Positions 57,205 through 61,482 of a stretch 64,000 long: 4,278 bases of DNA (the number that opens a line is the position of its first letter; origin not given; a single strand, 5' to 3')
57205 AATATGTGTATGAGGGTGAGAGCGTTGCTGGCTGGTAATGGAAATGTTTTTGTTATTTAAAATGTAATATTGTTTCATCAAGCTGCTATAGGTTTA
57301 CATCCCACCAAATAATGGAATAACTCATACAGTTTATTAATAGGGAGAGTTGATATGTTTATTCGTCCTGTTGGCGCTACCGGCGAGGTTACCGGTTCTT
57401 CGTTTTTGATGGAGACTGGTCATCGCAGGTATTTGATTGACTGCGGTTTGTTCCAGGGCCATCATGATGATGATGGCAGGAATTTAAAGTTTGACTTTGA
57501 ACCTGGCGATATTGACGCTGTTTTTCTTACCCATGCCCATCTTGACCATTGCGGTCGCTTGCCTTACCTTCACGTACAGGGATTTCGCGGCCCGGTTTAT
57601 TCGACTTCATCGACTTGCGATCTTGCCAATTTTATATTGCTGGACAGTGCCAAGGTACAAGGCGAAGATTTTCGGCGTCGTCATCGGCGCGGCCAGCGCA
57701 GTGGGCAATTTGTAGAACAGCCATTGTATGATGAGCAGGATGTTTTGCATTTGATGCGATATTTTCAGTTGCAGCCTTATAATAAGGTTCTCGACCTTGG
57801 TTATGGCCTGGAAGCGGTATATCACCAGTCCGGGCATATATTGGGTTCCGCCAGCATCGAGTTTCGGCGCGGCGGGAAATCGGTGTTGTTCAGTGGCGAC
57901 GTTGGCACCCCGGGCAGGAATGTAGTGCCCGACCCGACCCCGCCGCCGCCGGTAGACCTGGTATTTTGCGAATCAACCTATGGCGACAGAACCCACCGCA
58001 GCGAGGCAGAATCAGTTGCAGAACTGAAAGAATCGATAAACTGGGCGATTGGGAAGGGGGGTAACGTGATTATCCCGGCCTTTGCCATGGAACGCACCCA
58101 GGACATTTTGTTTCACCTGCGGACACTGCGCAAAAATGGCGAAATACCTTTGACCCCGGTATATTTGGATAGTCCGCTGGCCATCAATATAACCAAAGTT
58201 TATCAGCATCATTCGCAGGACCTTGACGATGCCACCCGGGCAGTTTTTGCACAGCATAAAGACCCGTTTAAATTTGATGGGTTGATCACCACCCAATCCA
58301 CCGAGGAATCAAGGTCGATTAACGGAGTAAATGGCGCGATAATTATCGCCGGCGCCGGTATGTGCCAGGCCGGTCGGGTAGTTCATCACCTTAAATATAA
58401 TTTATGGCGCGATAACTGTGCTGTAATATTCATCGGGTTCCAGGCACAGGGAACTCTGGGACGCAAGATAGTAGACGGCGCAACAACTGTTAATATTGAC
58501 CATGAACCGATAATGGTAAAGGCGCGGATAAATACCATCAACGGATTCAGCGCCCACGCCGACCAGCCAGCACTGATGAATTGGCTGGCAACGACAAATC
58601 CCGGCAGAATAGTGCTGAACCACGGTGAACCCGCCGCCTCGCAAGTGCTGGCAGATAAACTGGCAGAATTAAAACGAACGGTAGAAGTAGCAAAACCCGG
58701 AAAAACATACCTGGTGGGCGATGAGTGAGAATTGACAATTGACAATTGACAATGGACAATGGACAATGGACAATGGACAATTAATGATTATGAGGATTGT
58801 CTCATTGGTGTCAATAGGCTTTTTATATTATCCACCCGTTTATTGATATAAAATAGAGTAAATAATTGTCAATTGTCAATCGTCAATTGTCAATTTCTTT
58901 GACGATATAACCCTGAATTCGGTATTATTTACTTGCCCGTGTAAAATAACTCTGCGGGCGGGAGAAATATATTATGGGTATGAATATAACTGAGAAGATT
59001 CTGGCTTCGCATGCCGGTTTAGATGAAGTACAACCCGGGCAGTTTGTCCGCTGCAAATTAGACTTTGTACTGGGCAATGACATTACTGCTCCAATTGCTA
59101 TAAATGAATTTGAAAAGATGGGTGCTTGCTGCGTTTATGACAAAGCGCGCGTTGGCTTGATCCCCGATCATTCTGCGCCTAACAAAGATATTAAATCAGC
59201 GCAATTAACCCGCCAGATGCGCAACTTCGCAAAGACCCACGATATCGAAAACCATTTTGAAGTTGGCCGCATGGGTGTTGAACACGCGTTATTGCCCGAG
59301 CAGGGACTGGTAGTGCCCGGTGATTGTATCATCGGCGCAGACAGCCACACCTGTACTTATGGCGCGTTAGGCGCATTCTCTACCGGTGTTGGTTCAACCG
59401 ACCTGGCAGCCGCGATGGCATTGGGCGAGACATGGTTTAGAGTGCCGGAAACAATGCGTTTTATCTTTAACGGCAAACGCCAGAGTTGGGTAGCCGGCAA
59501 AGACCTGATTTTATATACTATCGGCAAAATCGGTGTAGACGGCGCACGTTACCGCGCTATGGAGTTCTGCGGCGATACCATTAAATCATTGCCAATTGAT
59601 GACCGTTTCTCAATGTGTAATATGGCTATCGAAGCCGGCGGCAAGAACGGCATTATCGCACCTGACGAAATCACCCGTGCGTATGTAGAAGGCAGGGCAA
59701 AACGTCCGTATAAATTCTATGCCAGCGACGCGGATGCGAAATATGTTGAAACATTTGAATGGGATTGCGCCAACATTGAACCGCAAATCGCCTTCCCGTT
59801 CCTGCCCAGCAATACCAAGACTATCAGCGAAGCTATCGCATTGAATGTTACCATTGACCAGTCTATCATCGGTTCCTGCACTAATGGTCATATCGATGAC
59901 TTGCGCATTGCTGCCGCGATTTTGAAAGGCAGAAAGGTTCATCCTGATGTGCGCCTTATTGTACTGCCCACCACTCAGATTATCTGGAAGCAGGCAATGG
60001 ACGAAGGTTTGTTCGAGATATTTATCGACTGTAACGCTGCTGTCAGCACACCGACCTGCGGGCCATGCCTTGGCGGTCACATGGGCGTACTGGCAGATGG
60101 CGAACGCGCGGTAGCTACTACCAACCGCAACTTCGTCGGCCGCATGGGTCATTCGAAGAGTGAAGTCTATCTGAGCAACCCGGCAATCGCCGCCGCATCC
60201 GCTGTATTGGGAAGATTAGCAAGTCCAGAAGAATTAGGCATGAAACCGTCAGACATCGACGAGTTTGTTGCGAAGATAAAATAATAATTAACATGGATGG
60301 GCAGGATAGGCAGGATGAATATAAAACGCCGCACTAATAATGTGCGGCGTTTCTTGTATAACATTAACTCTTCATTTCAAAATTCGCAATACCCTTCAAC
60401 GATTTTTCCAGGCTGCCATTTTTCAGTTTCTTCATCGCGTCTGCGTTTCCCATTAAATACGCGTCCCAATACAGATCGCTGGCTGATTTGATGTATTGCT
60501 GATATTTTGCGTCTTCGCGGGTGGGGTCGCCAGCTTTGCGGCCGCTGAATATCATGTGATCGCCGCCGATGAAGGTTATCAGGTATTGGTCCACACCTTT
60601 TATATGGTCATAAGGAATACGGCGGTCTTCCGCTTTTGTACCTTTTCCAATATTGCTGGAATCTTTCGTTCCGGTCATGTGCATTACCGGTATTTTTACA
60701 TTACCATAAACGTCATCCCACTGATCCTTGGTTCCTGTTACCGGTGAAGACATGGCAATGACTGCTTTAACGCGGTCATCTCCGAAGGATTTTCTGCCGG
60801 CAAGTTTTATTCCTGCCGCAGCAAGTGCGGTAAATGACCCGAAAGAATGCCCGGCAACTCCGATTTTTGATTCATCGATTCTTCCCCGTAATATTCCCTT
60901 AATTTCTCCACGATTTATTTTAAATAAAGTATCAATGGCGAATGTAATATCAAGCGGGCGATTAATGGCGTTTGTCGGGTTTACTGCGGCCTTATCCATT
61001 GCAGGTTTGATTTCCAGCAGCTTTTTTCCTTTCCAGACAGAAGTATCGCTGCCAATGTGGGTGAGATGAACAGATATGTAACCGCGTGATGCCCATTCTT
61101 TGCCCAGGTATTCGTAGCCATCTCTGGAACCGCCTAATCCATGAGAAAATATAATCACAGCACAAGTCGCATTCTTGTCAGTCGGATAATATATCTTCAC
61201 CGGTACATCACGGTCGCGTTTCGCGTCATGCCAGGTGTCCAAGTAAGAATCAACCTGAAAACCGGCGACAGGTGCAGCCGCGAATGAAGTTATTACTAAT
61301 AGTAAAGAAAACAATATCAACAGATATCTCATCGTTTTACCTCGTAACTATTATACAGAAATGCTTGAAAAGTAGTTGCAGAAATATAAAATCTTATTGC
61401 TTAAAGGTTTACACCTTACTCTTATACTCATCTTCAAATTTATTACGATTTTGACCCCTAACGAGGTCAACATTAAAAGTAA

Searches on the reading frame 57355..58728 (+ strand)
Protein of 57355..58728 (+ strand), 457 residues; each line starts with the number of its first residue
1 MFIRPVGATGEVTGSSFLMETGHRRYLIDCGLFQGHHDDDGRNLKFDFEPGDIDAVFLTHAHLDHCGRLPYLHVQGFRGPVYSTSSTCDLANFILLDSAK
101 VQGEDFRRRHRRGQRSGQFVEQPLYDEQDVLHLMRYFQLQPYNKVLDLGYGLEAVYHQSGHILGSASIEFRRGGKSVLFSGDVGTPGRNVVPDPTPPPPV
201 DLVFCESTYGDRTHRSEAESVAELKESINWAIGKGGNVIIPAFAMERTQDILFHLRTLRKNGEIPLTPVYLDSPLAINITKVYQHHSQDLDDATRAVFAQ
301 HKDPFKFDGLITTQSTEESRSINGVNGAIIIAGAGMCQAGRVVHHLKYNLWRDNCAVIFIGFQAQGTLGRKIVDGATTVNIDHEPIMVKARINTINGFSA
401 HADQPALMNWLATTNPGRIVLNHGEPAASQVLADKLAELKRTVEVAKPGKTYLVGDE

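Call 48: search_protein_families(library=pfam, proteins=[window:57355-58728:+])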
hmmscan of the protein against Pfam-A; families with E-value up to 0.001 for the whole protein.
window:57355-58728:+ (457 aa): 5 families
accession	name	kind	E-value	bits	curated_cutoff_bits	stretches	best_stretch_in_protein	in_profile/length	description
PF10996.14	Beta-Casp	-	9.4e-37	126.6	27.7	1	248-372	1-120/120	Beta-Casp domain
PF07521.17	RMMBL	-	7.4e-18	64.7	21.6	1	386-444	2-61/63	Zn-dependent metallo-hydrolase RNA specificity domain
PF00753.33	Lactamase_B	-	5e-15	56.4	22.7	1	10-73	2-64/196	Metallo-beta-lactamase superfamily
PF16661.11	Lactamase_B_6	-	1.8e-07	31.2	27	1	19-179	2-158/193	Metallo-beta-lactamase superfamily domain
PF12706.13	Lactamase_B_2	-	2.7e-07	30.9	27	1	24-86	1-65/200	Beta-lactamase superfamily domain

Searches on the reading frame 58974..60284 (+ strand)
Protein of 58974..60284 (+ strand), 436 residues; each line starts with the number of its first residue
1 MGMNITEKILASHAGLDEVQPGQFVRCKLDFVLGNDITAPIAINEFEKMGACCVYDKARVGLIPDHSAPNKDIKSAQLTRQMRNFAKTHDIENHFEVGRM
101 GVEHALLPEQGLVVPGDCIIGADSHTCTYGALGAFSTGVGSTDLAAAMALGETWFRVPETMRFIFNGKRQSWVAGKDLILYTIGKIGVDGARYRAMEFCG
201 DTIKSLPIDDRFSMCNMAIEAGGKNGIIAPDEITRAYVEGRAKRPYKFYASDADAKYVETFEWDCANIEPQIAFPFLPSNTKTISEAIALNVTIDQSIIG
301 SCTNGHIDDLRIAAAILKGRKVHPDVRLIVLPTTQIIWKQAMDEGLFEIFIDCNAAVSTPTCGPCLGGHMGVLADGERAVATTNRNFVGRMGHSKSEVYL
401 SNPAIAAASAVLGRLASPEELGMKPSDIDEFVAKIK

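Call 48: search_protein_families(library=pfam, proteins=[window:58974-60284:+])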
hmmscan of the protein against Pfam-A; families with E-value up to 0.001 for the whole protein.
window:58974-60284:+ (436 aa): 1 family
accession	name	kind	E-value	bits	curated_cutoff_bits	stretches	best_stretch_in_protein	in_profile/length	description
PF00330.25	Aconitase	-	6.9e-95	319.1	28.7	2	7-289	1-308/463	Aconitase family (aconitate hydratase)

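Call 56: find_homologous_proteins(query=window:58974-60284:+, max_evalue=1e-30)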
Query window:58974-60284:+ (436 aa): 8000 proteins with E <= 1e-30 among 8000 candidates; the best 120 are listed.
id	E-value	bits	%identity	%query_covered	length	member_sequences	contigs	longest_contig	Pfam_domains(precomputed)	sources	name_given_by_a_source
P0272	2.0e-295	997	99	100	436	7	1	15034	PF00330.26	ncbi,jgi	jgi:3-isopropylmalate/(R)-2-methylmalate dehydratase large subunit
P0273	2.0e-241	819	81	99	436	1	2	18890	PF00330.26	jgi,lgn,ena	-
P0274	2.3e-240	816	81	100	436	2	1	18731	PF00330.26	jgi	jgi:3-isopropylmalate/(R)-2-methylmalate dehydratase large subunit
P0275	5.7e-240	814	80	100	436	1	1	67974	PF00330.26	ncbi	ncbi:MAG: 3-isopropylmalate dehydratase large subunit [Armatimonadota bacterium]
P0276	1.8e-239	813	81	98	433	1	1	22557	PF00330.26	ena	-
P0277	6.8e-239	811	80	100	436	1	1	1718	PF00330.26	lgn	-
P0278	3.1e-238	809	79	100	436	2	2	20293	PF00330.26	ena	-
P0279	3.5e-238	808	79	100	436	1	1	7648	PF00330.26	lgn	-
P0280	4.4e-238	808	79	99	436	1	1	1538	PF00330.26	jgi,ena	-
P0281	1.4e-237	807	80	99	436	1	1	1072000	PF00330.26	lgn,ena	-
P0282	1.5e-237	806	79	100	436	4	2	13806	PF00330.26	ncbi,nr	ncbi:MAG: 2,3-dimethylmalate dehydratase large subunit [bacterium ADurb.Bin429]|nr:MAG: 2,3-dimethyl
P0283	3.4e-236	802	81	97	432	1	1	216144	PF00330.26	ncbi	-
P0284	4.5e-236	802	79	99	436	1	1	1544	PF00330.26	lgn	-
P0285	2.1e-235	799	81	97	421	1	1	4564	PF00330.26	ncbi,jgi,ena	ncbi:MAG: 3-isopropylmalate dehydratase large subunit [bacterium]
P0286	3.8e-235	798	80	97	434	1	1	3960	PF00330.26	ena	-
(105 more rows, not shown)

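Call 57: find_encoding_contigs(protein=P0272, flank=10000, max_places=4)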
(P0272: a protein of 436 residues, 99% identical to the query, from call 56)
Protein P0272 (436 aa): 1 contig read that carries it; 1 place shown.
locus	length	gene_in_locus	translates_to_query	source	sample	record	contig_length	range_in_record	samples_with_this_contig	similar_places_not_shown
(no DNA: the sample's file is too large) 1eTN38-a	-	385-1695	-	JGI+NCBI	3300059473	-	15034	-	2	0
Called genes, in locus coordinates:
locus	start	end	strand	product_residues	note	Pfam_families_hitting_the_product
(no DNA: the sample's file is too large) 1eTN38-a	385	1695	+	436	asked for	PF00330:Aconitase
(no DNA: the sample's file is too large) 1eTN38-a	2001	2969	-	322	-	PF03403:PAF-AH_p_II, PF12740:PETase (weak), PF00561:Abhydrolase_1 (faint)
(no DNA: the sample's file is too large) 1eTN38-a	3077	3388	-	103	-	PF01985:CRS1_YhbY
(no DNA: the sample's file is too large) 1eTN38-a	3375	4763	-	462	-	PF02878:PGM_PMM_I, PF02879:PGM_PMM_II, PF02880:PGM_PMM_III, PF00408:PGM_PMM_IV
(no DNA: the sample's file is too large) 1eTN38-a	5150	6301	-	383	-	PF00072:Response_reg, PF00512:HisKA, PF02518:HATPase_c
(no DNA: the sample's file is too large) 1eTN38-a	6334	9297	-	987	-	PF13188:PAS_8 (faint), PF08447:PAS_3 (weak), PF13426:PAS_9 (faint), PF08448:PAS_4 (faint), PF00989:PAS (weak), PF00512:HisKA, PF02518:HATPase_c, PF00072:Response_reg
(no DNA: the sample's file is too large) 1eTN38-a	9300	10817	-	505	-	-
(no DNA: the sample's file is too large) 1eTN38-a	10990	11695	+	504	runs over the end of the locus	PF12728:HTH_17, PF00437:T2SSE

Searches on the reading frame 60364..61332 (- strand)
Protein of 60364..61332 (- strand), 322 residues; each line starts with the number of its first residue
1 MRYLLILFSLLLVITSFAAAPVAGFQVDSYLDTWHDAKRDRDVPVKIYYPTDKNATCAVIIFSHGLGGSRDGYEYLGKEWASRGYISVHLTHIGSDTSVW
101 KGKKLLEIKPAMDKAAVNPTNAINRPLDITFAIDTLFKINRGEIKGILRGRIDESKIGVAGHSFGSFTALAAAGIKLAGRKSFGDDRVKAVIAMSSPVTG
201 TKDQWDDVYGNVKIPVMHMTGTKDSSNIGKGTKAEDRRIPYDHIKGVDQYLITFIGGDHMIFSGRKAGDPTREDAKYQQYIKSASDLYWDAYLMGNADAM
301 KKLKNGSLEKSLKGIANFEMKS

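Call 48: search_protein_families(library=pfam, proteins=[window:60364-61332:-])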
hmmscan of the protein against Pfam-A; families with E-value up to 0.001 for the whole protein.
window:60364-61332:- (322 aa): 4 families
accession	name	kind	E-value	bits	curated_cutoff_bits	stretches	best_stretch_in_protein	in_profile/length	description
PF03403.19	PAF-AH_p_II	-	6.1e-12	45.2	20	1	56-92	99-135/372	Platelet-activating factor acetylhydrolase, isoform II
PF12740.14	PETase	-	3.6e-08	33.6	28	0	46-90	43-87/263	PET hydrolase-like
PF00561.26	Abhydrolase_1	-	1e-05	25.8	25.8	1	59-206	2-110/245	alpha/beta hydrolase fold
PF07224.18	Chlorophyllase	-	0.00067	19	26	0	40-202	26-157/301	Chlorophyllase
